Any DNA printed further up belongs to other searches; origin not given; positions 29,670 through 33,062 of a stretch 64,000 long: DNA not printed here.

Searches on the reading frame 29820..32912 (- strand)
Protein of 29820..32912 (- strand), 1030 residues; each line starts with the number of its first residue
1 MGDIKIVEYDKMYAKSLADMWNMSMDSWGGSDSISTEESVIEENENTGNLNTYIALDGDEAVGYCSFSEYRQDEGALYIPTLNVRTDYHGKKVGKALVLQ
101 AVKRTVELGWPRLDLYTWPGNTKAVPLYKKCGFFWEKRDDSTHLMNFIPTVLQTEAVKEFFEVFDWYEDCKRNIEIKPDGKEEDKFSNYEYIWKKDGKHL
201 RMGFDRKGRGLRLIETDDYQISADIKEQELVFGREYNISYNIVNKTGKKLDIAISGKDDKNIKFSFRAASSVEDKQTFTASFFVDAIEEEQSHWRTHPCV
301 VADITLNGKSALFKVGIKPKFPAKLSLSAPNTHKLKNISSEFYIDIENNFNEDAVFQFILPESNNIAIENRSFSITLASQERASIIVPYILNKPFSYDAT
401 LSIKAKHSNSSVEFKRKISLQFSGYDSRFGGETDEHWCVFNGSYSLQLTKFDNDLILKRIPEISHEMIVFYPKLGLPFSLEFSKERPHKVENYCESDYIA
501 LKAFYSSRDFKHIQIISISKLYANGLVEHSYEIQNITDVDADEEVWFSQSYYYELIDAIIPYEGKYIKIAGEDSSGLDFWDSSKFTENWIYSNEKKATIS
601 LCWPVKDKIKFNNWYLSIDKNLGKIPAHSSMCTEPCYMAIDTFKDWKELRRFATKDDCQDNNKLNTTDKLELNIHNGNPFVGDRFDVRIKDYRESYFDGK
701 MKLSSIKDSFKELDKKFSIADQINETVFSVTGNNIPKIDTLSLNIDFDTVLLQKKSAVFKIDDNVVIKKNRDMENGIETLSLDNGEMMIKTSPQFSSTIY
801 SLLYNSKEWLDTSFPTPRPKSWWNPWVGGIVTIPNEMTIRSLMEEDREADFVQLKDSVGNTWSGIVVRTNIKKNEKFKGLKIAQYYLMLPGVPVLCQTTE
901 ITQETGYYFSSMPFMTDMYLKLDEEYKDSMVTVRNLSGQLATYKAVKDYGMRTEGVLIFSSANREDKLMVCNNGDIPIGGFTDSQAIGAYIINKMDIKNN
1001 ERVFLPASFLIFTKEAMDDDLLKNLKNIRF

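Call 5: search_protein_families(library=pfam, proteins=[window:29820-32912:-], max_evalue=1)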
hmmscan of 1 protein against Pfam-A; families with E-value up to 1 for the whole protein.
window:29820-32912:- (1030 aa): 7 families
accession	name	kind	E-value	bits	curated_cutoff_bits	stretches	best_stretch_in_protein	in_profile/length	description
PF00583.31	Acetyltransf_1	-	4.5e-15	56.4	20.7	1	19-133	3-116/116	Acetyltransferase (GNAT) family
PF13508.13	Acetyltransf_7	-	9.7e-09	35.9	27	1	51-133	4-82/84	Acetyltransferase (GNAT) domain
PF13673.13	Acetyltransf_10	-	3.5e-07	30.7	23.6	1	40-134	21-108/128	Acetyltransferase (GNAT) domain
PF13302.13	Acetyltransf_3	-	5.4e-05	24.3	25.4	1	42-133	46-137/138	Acetyltransferase (GNAT) domain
PF14542.12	Acetyltransf_CG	-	0.0039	17.7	30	1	63-109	10-57/80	GCN5-related N-acetyl-transferase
PF22073.2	Cep192_D4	-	0.28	11.8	35.5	1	332-421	25-108/112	Cep192 domain 4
PF14046.11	NR_Repeat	-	0.44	11.1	27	1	793-828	7-43/48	Nuclear receptor repeat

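Call 6: search_protein_families(library=ncbifam, proteins=[window:29820-32912:-], max_evalue=1)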
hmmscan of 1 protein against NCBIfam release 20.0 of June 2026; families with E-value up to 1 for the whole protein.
window:29820-32912:- (1030 aa): 9 families
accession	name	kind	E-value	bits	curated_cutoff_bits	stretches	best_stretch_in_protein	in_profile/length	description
TIGR01575.1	rimI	equivalog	6.7e-06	26.3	86.4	1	39-134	21-113/132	ribosomal protein S18-alanine N-acetyltransferase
NF053587.1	SpmdActasePaiA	equivalog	0.00046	20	250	1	73-134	87-148/172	spermidine/spermine N(1)-acetyltransferase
NF040503.1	resist_ArsN1a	equivalog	0.00065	19.5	170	1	46-133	43-133/159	arsinothricin resistance N-acetyltransferase ArsN1 family A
NF002959.0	PRK03624.1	equivalog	0.001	18.8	124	1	41-134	40-130/147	GNAT family acetyltransferase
NF007853.0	PRK10562.1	equivalog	0.0063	16.7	125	1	78-137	70-124/146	N-acetyltransferase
NF007807.0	PRK10514.1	equivalog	0.015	15.2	134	1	79-139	73-128/147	acetyltransferase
NF005840.0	PRK07757.1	equivalog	0.02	14.8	154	1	53-134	45-119/153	N-acetyltransferase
TIGR03448.1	mycothiol_MshD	equivalog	0.034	13.5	163.1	1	81-139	233-291/294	mycothiol synthase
NF000487.1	stat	exception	0.12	11.9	420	1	49-136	77-164/189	streptothricin N-acetyltransferase STAT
